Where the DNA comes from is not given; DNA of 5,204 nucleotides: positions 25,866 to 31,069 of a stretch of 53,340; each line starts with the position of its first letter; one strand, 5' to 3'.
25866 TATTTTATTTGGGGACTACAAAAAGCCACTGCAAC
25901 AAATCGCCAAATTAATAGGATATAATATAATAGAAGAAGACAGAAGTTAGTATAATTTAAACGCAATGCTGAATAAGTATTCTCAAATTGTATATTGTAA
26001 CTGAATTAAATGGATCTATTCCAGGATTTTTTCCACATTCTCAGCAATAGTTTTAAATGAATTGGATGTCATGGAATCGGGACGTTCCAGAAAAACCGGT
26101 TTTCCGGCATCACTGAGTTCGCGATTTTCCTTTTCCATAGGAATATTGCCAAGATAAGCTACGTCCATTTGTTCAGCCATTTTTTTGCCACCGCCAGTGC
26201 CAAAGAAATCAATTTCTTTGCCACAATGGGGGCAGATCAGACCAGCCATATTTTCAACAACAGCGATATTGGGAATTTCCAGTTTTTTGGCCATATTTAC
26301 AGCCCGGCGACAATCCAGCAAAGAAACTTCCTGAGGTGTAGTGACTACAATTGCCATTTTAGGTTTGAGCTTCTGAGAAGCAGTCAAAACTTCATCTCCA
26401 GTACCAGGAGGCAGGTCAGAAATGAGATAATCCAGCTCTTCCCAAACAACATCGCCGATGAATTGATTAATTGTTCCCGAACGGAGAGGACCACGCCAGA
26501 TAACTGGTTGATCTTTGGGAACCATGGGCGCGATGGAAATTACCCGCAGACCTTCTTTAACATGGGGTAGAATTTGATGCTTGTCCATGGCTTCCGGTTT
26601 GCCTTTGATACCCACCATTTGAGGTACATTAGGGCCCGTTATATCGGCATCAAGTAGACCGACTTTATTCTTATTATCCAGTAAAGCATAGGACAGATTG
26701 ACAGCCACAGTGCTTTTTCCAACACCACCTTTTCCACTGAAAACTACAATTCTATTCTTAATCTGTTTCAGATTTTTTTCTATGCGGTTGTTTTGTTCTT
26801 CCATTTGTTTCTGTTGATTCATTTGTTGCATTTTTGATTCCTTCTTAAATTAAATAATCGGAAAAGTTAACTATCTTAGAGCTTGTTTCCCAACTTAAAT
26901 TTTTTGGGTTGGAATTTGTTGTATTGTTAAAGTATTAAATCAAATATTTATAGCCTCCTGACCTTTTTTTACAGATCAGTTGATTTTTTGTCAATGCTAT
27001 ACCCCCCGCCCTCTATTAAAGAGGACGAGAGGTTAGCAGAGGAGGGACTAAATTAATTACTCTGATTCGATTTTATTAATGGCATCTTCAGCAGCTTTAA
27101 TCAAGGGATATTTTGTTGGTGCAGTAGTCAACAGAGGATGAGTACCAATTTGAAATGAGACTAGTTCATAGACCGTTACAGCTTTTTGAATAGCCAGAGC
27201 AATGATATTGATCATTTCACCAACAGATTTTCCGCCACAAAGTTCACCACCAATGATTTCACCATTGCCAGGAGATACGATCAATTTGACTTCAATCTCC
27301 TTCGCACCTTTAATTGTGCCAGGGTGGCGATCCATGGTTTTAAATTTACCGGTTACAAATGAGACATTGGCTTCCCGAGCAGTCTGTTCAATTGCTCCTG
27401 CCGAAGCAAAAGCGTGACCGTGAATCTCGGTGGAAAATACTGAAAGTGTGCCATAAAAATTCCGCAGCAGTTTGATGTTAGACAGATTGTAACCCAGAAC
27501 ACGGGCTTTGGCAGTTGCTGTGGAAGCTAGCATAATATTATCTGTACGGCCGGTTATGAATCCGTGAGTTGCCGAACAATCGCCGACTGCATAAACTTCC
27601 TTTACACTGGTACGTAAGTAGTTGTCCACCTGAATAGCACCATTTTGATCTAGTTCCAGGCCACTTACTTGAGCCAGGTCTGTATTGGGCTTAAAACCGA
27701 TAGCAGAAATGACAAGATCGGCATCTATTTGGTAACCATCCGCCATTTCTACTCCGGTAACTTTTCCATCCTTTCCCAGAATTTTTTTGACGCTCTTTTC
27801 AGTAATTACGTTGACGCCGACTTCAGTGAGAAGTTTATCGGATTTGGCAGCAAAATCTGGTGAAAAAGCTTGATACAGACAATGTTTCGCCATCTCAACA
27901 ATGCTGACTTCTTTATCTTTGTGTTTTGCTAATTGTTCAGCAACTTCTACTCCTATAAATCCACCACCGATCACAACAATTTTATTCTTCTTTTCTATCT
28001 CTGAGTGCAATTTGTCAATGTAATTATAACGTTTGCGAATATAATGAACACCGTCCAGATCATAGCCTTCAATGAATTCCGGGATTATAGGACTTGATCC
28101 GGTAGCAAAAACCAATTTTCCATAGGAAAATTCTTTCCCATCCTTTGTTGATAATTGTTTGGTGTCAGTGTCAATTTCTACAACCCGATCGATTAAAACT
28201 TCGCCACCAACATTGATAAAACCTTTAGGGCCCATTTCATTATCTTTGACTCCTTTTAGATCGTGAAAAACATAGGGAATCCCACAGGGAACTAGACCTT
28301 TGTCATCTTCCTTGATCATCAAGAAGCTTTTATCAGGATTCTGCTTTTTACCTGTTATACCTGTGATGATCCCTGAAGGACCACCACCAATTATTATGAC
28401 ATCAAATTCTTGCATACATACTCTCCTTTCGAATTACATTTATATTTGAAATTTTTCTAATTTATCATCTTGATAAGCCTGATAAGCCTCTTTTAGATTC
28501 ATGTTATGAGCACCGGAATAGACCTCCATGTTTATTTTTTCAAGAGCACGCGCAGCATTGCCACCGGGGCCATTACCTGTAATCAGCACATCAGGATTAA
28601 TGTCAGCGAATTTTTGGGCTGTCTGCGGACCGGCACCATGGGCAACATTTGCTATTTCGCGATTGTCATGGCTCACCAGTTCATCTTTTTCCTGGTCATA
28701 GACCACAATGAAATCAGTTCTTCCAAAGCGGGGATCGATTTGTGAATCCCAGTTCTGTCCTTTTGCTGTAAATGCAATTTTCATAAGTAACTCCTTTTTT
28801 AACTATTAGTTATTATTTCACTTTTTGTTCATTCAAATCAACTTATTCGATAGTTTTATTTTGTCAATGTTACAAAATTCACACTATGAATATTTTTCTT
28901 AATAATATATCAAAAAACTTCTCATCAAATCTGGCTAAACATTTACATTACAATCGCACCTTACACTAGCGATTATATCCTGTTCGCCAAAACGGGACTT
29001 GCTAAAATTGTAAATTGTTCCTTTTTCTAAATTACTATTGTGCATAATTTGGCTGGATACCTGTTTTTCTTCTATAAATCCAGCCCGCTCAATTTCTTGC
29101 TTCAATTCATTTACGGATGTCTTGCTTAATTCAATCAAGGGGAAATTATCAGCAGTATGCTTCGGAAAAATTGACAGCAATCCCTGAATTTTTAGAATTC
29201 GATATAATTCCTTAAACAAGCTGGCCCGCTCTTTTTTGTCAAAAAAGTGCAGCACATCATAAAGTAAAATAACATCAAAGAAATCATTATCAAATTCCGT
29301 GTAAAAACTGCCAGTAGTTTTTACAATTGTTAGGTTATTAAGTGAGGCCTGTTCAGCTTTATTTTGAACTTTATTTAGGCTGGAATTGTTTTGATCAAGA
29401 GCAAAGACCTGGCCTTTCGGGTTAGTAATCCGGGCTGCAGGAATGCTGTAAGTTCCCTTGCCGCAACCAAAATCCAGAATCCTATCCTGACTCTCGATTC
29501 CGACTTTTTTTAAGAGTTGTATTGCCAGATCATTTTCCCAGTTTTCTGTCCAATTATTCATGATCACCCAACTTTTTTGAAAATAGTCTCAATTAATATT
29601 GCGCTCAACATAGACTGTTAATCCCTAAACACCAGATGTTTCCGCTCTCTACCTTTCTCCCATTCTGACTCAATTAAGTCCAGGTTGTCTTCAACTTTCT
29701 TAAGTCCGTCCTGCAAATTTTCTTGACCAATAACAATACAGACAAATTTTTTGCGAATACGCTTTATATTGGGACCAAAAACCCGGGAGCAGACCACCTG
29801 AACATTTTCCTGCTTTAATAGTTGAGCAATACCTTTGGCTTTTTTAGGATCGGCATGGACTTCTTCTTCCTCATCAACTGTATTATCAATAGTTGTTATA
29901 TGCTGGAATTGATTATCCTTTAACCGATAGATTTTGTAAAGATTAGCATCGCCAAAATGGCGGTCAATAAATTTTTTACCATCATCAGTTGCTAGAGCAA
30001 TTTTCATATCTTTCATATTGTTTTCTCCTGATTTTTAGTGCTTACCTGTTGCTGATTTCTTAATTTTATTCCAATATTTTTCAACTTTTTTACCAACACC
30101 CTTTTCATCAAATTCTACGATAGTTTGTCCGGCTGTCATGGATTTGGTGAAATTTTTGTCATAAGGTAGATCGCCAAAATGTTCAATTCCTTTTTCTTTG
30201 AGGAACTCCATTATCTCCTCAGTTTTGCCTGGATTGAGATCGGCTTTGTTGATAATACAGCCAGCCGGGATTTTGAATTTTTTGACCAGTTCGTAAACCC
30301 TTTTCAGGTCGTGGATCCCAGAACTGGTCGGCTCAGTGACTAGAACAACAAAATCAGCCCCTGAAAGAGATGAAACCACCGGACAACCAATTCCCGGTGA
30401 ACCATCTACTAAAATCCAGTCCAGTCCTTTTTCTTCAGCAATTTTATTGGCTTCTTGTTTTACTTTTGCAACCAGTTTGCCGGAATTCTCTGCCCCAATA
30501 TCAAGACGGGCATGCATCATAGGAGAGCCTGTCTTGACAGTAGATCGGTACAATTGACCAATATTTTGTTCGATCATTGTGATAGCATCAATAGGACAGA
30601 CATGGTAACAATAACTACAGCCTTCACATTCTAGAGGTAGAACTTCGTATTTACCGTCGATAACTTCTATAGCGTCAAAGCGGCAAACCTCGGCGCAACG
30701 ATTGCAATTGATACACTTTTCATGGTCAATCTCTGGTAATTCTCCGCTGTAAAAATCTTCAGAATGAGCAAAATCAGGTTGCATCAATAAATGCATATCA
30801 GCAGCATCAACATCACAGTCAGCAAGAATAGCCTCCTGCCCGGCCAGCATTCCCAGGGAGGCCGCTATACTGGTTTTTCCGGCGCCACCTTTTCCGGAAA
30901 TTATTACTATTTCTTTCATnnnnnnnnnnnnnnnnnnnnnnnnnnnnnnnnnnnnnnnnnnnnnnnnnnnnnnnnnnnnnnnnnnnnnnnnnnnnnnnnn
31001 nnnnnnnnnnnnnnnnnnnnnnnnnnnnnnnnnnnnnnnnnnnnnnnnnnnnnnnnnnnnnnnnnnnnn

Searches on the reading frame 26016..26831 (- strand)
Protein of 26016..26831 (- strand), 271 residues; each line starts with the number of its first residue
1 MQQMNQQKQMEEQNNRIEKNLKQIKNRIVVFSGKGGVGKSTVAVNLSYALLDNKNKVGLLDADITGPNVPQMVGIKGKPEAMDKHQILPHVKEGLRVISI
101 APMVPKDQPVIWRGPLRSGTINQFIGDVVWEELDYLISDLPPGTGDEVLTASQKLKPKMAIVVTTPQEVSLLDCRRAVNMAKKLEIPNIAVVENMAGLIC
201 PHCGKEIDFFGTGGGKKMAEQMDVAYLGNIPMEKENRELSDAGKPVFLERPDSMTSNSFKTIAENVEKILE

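Call 28: search_protein_families(library=pfam, proteins=[window:26016-26831:-], max_evalue=0.00001)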
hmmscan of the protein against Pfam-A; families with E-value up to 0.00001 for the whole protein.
window:26016-26831:- (271 aa): 5 families
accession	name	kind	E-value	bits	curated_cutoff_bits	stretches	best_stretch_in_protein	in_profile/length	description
PF10609.15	ParA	-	4e-94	315.1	27.1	1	23-266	1-245/246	NUBPL iron-transfer P-loop NTPase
PF01656.29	CbiA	-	5.9e-13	49.3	25.4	1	28-245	1-124/125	CobQ/CobB/MinD/ParA nucleotide binding domain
PF13614.12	AAA_31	-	1.9e-08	34.9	27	1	28-75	4-50/177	AAA domain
PF02374.21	ArsA_ATPase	-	3.5e-07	30.2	24.3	0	27-63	2-38/305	Anion-transporting ATPase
PF00142.24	Fer4_NifH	-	4.6e-06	26.7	25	0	28-60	2-34/271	4Fe-4S iron sulfur cluster binding proteins, NifH/frxC family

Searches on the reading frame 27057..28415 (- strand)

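Call 28: search_protein_families(library=pfam, proteins=[window:27057-28415:-], max_evalue=0.00001)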
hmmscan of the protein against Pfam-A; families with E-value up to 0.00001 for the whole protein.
window:27057-28415:- (452 aa): 9 families
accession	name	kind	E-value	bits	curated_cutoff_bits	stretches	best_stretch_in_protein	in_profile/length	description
PF07992.20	Pyr_redox_2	-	1.1e-60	206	26.1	1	4-303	1-290/291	Pyridine nucleotide-disulphide oxidoreductase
PF00070.33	Pyr_redox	-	7.4e-17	62.1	22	1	145-226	1-81/82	Pyridine nucleotide-disulphide oxidoreductase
PF02852.28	Pyr_redox_dim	-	1.1e-13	51.7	25.3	1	336-433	11-106/110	Pyridine nucleotide-disulphide oxidoreductase, dimerisation domain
PF13738.12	Pyr_redox_3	-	3.3e-13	50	30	1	82-278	110-305/305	Pyridine nucleotide-disulphide oxidoreductase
PF13434.12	Lys_Orn_oxgnase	-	6.8e-08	32.5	21.3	1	86-173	137-217/339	L-lysine 6-monooxygenase/L-ornithine 5-monooxygenase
PF03486.20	HI0933_like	-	8.6e-08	32.4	50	0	5-26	2-23/244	HI0933-like protein Rossmann domain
PF04820.20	Trp_halogenase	-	5e-07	29.4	21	0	197-242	169-214/458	Tryptophan halogenase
PF13450.12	NAD_binding_8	-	4.9e-06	27.2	21.9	0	148-204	1-52/68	NAD(P)-binding Rossmann-like domain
PF01266.30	DAO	-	6.5e-06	26.3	27.9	0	145-176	1-31/353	FAD dependent oxidoreductase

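Call 41: search_protein_families(library=ncbifam, proteins=[window:27057-28415:-], max_evalue=1e-10)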
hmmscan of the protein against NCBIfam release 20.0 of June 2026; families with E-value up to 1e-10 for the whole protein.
window:27057-28415:- (452 aa): 43 families (the best 25 are shown)
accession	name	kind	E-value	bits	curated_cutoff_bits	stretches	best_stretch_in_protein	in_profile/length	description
NF007123.0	PRK09564.1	equivalog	7.4e-67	225.9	458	1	6-423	3-423/444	CoA-disulfide reductase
TIGR03385.1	CoA_CoA_reduc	equivalog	9.8e-63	212.4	578.8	1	6-427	2-426/439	CoA-disulfide reductase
NF046103.1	NOXase_Strep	equivalog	1.4e-59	202.3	600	1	66-421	65-419/442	H2O-forming NADH oxidase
TIGR01350.1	lipoamide_DH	equivalog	3.2e-44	151.4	408.8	1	72-430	112-444/461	dihydrolipoyl dehydrogenase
NF045765.1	PhenlGlyoxDHPadH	equivalog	4.8e-44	150.9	475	1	77-349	79-345/416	NADH-dependent phenylglyoxylate dehydrogenase subunit epsilon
NF003437.0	PRK04965.1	equivalog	1.5e-41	142.6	392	1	77-304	80-298/378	NADH:flavorubredoxin reductase NorW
TIGR02374.1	nitri_red_nirB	equivalog_domain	3.9e-41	141.3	578.35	1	76-347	75-337/794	nitrite reductase large subunit NirB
TIGR02053.1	MerA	equivalog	2.2e-33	116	454.45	1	83-420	114-434/465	mercury(II) reductase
NF004943.0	PRK06292.2-1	equivalog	4.2e-33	114.8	432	1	81-428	113-443/456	dihydrolipoyl dehydrogenase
NF005884.0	PRK07846.1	equivalog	5.9e-31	107.6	501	1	83-430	116-441/454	mycothione reductase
NF041853.1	hythiocyan_redase_MerA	equivalog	8.9e-31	107.2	650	1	95-430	119-431/440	hypothiocyanous acid reductase MerA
NF010037.0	PRK13512.1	equivalog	1.8e-30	106.2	394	1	31-428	28-422/438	CoA-disulfide reductase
NF004776.0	PRK06116.1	equivalog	5.7e-30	104.7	480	1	84-418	119-432/450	glutathione-disulfide reductase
NF004945.0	PRK06292.2-3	equivalog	7.7e-30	104.2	494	1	91-432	123-444/457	dihydrolipoyl dehydrogenase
TIGR03452.1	mycothione_red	equivalog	1.7e-29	103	635.65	1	84-430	118-442/452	mycothione reductase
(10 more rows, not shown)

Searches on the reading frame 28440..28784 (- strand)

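Call 28: search_protein_families(library=pfam, proteins=[window:28440-28784:-], max_evalue=0.00001)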
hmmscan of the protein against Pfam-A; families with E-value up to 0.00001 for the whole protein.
window:28440-28784:- (114 aa): 1 family
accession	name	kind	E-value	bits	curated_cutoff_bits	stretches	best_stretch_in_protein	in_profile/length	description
PF02579.22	Nitro_FeMo-Co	-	3e-12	47.1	26.3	1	13-105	2-93/94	Dinitrogenase iron-molybdenum cofactor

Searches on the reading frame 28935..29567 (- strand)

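Call 28: search_protein_families(library=pfam, proteins=[window:28935-29567:-], max_evalue=0.00001)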
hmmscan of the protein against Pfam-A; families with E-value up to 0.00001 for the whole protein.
window:28935-29567:- (210 aa): 11 families
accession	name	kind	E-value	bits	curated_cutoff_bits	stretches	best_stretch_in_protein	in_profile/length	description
PF13649.12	Methyltransf_25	-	9.4e-17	61.9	27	1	30-129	1-97/97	Methyltransferase domain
PF13847.12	Methyltransf_31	-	7.7e-15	55.3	27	1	25-145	2-120/145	Methyltransferase domain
PF08241.18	Methyltransf_11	-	9.3e-15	55.5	21.2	1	31-132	1-94/95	Methyltransferase domain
PF08242.18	Methyltransf_12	-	1.6e-11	45.2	30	1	31-131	1-98/98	Methyltransferase domain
PF01209.24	Ubie_methyltran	-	4.1e-09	36.6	20.1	1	21-134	42-152/233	ubiE/COQ5 methyltransferase family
PF05175.20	MTS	-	6.6e-08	32.8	23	1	18-143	23-148/170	Methyltransferase small domain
PF03848.20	TehB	-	2.6e-07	30.7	20.4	1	20-148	24-148/193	Tellurite resistance protein TehB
PF13489.12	Methyltransf_23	-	2.7e-07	30.9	27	1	17-131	11-114/164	Methyltransferase domain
PF02353.26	CMAS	-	9.5e-07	28.8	27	1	18-133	54-164/273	Mycolic acid cyclopropane synthetase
PF01739.24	CheR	-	4e-06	26.8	27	0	95-133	135-173/195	CheR methyltransferase, SAM binding domain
PF01189.24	Methyltr_RsmB-F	-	6.1e-06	26.5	27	0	25-102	7-85/199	16S rRNA methyltransferase RsmB/F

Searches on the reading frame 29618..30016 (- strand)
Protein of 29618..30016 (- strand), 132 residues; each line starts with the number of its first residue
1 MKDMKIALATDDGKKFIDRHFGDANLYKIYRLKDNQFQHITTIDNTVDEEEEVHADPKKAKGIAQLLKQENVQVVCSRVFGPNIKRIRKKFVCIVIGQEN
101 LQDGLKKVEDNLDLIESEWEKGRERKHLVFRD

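Call 28: search_protein_families(library=pfam, proteins=[window:29618-30016:-], max_evalue=0.00001)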
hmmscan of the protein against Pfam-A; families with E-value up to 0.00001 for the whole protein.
window:29618-30016:- (132 aa): 1 family
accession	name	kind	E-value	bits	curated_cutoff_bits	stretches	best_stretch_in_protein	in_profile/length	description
PF02579.22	Nitro_FeMo-Co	-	1.1e-08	35.7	26.3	1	15-107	3-91/94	Dinitrogenase iron-molybdenum cofactor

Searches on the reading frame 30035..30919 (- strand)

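Call 28: search_protein_families(library=pfam, proteins=[window:30035-30919:-], max_evalue=0.00001)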
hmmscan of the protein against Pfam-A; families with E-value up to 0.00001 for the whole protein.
window:30035-30919:- (294 aa): 10 families
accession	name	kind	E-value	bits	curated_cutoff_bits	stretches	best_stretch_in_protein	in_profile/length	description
PF01656.29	CbiA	-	2.2e-13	50.7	25.4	1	4-266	1-124/125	CobQ/CobB/MinD/ParA nucleotide binding domain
PF14697.11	Fer4_21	-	4.2e-13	49.7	35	1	63-115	2-59/59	4Fe-4S dicluster domain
PF00037.32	Fer4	-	1.4e-12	47.3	21.1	1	62-85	1-24/24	4Fe-4S binding domain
PF10609.15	ParA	-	2.1e-11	44.1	27.1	0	163-280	109-239/246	NUBPL iron-transfer P-loop NTPase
PF12838.12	Fer4_7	-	8.4e-10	39.4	27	0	62-83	31-52/52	4Fe-4S dicluster domain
PF13237.11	Fer4_10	-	6.7e-08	32.8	25.5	1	63-109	3-53/53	4Fe-4S dicluster domain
PF13614.12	AAA_31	-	4.6e-07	30.4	27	0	153-216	107-168/177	AAA domain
PF12837.12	Fer4_6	-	8.9e-07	29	25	1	62-84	2-24/24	4Fe-4S binding domain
PF12797.12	Fer4_2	-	2.9e-06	27.3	24.5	0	62-79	3-20/22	4Fe-4S binding domain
PF13187.11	Fer4_9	-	4.2e-06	27.1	27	0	68-113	1-52/52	4Fe-4S dicluster domain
